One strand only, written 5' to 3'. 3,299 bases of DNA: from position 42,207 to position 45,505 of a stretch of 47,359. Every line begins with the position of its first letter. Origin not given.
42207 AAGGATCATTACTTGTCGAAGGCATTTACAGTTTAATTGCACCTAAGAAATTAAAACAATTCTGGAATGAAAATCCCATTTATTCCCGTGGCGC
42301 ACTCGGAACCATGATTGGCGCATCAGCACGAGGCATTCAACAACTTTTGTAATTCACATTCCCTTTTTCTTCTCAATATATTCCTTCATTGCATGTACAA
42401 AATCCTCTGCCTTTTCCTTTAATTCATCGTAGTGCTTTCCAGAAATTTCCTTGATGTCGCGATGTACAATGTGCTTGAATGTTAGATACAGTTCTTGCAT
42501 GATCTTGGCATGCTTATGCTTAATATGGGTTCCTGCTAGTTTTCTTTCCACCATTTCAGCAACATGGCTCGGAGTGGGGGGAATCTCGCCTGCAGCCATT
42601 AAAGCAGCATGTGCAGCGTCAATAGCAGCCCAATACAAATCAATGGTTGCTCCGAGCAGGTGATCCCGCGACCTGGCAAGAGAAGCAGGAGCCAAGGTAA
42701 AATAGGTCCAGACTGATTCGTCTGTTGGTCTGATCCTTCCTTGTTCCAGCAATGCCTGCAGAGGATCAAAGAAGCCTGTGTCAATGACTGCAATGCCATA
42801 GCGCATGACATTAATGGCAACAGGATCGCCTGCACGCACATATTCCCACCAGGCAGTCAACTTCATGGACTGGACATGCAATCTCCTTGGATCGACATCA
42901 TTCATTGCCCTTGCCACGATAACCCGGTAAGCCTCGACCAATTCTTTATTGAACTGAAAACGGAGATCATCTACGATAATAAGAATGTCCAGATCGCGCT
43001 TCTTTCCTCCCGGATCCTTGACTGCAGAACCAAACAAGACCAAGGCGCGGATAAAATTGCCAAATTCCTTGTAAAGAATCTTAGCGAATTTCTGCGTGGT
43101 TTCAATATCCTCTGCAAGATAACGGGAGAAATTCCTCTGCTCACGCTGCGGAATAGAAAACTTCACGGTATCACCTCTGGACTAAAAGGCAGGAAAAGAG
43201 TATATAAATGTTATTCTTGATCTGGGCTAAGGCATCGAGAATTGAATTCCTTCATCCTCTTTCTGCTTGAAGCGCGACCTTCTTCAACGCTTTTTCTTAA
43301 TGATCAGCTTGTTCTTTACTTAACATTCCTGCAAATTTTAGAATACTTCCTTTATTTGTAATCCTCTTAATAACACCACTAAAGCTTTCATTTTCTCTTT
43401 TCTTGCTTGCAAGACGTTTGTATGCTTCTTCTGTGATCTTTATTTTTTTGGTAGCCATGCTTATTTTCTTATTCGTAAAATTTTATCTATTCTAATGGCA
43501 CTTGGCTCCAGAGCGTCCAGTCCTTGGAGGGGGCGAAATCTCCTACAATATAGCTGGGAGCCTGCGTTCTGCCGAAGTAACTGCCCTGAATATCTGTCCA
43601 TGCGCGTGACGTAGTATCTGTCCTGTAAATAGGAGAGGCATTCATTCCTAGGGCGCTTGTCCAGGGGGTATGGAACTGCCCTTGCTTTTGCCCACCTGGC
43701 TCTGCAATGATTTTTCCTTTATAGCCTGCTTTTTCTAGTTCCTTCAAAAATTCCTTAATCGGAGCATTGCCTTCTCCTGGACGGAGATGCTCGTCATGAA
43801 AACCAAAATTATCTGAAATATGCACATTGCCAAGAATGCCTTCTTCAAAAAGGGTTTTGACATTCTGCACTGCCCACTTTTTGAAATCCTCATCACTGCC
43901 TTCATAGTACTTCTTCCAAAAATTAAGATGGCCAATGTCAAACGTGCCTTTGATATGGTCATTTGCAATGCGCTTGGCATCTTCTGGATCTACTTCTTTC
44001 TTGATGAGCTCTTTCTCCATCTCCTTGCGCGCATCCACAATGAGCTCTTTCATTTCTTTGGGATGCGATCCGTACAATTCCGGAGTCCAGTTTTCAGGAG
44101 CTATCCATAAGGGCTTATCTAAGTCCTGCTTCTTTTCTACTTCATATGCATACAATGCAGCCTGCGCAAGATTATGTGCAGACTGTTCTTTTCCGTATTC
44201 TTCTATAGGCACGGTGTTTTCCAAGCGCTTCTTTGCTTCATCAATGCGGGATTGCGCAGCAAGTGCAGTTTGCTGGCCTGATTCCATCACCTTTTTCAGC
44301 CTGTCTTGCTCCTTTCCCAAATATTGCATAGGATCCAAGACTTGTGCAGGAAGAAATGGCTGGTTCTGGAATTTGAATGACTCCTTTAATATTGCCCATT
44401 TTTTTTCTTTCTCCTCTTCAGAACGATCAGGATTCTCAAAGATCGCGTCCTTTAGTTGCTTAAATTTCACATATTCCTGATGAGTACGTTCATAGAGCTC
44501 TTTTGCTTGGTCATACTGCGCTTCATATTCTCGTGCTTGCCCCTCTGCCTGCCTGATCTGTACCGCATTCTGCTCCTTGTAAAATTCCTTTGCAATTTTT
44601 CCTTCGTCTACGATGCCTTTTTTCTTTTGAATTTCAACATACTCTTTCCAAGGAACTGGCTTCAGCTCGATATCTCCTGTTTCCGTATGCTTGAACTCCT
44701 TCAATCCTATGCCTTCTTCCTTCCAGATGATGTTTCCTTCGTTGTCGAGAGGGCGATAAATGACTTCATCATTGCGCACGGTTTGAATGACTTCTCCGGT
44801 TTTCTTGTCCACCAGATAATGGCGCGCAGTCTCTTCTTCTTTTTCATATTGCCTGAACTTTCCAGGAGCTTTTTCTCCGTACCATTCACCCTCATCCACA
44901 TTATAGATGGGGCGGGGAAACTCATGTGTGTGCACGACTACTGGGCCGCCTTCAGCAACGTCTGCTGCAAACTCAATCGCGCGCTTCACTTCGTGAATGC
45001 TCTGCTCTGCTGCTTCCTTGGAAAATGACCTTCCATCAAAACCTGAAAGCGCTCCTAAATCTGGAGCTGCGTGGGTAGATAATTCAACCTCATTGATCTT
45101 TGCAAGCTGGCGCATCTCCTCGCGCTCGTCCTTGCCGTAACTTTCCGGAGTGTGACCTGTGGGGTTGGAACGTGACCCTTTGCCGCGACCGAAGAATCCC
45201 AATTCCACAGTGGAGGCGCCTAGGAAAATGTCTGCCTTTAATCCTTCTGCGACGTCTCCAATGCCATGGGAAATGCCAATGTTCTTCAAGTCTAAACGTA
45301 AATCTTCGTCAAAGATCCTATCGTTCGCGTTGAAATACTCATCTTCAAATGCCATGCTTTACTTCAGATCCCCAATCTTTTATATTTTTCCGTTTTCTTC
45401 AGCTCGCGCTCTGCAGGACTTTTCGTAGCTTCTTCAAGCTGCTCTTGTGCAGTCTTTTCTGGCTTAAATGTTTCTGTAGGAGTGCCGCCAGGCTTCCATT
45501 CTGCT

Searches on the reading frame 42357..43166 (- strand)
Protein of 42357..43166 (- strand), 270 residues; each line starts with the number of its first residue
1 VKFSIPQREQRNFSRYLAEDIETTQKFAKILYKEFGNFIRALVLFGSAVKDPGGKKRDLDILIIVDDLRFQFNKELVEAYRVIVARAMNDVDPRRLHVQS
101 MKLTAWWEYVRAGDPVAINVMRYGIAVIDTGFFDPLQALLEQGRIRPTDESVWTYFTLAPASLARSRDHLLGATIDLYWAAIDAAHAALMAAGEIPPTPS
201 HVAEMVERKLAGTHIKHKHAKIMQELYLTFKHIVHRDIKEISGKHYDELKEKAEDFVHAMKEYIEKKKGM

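Call 60: search_protein_families(library=padloc, proteins=[window:42357-43166:-], max_evalue=0.1)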
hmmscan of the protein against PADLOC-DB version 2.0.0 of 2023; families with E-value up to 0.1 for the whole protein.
window:42357-43166:- (270 aa): 5 families
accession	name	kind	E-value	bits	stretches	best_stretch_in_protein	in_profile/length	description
PDLC04903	PDC-S09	-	9.3e-06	23.9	1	23-84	10-70/108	-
PDLC04906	PDC-S09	-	0.00053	18.3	1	23-73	10-58/98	-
PDLC04905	PDC-S09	-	0.0031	15.8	1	21-84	5-70/101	-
PDLC04368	PDC-M05A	-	0.014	13.3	1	35-89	103-157/201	-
PDLC04372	PDC-M05A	-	0.031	12.5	1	39-89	76-126/167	-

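Call 61: search_protein_families(library=pfam, proteins=[window:42357-43166:-], max_evalue=0.1)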
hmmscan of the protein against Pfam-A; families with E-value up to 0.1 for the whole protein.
window:42357-43166:- (270 aa): 5 families
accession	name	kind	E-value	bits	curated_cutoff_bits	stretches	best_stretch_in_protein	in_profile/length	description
PF18765.7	Polbeta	-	5.6e-05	23.7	26.9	1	29-79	5-51/93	Polymerase beta, Nucleotidyltransferase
PF01909.29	NTP_transf_2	-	9.3e-05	23.2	21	1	26-75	3-53/93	Nucleotidyltransferase domain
PF02958.26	EcKL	-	0.068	12.9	22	0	186-267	128-210/294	Ecdysteroid kinase-like family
PF22600.2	MTPAP-like_central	-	0.084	13.4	27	0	19-74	21-74/139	Poly(A) RNA polymerase, mitochondrial-like, central palm domain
PF05957.18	DUF883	-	0.099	13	25.4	0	242-264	25-47/53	DUF883 N-terminal domain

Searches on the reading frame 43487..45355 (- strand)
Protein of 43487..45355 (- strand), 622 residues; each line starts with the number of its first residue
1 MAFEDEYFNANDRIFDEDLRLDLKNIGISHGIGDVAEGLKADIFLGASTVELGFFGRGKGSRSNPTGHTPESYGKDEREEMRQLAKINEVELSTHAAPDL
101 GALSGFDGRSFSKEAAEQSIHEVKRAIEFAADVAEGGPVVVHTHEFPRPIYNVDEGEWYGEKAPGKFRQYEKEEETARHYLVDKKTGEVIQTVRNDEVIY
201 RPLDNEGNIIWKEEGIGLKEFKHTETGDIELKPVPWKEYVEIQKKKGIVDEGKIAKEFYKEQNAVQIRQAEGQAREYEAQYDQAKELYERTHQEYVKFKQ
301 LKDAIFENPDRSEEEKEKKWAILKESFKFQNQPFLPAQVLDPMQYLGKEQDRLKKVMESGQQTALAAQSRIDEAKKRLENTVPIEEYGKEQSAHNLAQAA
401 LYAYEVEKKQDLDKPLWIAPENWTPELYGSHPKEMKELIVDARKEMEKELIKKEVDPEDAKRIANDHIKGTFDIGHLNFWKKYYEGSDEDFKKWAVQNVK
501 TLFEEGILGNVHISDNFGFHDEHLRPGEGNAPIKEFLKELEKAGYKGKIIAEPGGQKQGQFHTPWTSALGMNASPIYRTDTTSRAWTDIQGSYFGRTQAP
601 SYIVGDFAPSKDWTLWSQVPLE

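Call 82: search_protein_families(library=pfam, proteins=[window:43487-45355:-], max_evalue=0.0001)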
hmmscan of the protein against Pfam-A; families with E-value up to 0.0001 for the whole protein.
window:43487-45355:- (622 aa): 1 family
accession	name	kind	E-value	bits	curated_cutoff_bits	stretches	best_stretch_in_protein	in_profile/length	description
PF01261.30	AP_endonuc_2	-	3.1e-17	63.5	31.1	1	461-554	146-230/249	Xylose isomerase-like TIM barrel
